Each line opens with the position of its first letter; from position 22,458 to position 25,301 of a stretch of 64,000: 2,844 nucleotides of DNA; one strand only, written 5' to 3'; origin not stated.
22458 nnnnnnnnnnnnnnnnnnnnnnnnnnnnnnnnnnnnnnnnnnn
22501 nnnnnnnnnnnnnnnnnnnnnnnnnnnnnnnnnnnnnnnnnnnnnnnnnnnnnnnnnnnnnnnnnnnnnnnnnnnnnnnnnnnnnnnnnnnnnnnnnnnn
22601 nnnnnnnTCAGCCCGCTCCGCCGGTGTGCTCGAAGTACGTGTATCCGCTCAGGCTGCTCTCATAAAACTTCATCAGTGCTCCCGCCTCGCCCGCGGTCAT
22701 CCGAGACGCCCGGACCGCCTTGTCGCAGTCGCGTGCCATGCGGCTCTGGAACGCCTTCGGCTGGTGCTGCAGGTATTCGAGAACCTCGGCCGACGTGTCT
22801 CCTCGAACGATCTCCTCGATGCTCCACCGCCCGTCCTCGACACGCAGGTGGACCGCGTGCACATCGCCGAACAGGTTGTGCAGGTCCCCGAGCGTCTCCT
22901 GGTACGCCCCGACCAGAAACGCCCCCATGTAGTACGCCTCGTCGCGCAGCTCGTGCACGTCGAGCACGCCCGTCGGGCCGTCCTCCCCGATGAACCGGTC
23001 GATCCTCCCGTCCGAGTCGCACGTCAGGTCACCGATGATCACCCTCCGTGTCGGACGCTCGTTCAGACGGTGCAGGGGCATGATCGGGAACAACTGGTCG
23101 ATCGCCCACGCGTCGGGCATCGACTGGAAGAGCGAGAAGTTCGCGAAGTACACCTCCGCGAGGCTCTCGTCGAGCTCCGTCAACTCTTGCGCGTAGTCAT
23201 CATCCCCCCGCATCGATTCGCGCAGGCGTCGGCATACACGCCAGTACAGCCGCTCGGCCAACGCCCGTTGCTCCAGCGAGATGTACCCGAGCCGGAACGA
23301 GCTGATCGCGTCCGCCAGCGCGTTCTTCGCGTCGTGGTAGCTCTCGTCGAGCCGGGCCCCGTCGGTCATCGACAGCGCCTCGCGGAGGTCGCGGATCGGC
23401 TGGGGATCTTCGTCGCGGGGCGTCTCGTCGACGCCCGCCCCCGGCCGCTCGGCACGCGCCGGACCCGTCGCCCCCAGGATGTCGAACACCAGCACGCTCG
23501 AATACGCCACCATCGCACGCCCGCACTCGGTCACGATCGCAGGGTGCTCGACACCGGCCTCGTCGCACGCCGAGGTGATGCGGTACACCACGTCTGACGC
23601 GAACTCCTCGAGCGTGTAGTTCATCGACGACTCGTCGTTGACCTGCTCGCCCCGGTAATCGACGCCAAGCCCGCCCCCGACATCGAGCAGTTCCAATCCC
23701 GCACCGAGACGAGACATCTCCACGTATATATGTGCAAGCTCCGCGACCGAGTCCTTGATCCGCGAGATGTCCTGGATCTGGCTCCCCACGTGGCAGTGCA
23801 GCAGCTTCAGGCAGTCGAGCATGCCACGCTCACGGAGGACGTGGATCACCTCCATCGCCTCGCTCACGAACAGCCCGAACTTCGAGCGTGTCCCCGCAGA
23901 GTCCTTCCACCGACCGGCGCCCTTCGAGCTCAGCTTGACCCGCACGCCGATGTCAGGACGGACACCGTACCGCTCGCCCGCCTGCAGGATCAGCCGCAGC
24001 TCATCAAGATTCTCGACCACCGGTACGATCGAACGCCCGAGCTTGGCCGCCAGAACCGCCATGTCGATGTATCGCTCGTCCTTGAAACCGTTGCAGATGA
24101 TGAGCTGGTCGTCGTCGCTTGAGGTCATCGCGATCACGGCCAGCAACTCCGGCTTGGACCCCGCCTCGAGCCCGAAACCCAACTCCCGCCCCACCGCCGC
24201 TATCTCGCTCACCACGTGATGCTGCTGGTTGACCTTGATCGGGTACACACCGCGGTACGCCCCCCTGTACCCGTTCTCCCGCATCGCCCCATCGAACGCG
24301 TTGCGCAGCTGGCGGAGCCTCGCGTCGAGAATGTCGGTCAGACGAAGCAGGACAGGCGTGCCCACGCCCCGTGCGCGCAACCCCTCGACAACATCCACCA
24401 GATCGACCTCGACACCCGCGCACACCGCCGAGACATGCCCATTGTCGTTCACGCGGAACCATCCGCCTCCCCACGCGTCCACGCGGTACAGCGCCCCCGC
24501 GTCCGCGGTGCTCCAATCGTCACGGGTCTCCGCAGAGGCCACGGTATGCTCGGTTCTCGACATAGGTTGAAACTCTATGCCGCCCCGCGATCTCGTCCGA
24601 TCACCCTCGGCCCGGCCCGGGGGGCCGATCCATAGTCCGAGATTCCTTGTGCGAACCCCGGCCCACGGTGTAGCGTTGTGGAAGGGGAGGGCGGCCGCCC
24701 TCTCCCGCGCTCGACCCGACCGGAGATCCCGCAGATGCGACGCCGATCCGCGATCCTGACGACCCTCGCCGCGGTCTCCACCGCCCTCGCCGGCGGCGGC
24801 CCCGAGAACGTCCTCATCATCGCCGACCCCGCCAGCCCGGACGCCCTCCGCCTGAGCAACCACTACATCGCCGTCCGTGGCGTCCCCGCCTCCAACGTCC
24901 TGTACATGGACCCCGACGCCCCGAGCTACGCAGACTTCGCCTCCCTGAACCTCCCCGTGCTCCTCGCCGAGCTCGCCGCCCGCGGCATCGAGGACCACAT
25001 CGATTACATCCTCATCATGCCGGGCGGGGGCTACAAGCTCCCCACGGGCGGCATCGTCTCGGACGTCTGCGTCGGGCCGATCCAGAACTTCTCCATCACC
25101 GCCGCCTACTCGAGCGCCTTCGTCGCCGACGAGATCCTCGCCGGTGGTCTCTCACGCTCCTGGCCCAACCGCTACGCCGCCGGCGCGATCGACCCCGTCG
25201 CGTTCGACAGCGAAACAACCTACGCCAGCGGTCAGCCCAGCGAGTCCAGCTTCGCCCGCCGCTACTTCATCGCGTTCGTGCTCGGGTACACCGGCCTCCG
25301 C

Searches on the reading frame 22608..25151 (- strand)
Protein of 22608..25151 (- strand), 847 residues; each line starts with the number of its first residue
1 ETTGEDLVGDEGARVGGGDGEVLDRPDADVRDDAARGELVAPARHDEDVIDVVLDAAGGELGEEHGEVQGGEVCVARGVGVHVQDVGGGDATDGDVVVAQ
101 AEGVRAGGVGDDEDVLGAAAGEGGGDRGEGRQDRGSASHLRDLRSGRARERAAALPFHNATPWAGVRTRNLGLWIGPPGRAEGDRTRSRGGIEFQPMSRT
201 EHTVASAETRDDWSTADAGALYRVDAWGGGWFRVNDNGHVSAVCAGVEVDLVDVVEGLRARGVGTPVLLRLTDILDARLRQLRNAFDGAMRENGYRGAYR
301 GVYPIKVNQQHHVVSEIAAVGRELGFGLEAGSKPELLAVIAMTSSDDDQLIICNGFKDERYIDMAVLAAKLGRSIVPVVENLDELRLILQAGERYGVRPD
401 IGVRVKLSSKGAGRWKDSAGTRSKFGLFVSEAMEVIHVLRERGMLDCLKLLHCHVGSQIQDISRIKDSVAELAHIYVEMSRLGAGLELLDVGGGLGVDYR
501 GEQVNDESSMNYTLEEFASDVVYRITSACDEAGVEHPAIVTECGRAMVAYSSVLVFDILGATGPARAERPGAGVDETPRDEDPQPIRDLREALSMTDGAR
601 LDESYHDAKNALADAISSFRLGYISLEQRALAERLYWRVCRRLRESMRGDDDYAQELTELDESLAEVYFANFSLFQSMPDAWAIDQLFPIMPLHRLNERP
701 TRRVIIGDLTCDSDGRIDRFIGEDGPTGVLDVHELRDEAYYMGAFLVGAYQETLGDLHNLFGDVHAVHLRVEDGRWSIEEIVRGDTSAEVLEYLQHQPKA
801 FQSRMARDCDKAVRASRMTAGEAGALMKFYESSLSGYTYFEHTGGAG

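Call 36: search_protein_families(library=pfam, proteins=[window:22608-25151:-], max_evalue=0.001)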
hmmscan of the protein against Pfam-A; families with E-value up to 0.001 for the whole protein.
window:22608-25151:- (847 aa): 3 families
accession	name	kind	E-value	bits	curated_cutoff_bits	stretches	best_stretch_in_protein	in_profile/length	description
PF02784.22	Orn_Arg_deC_N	-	5.8e-37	127.8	23.4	1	298-549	17-247/247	Pyridoxal-dependent decarboxylase, pyridoxal binding domain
PF17810.6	Arg_decarb_HB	-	5.2e-21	75.2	23.3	1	580-660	2-83/84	Arginine decarboxylase helical bundle domain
PF17944.6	Arg_decarbox_C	-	5.9e-13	49.6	23.3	1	788-840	2-51/51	Arginine decarboxylase C-terminal helical extension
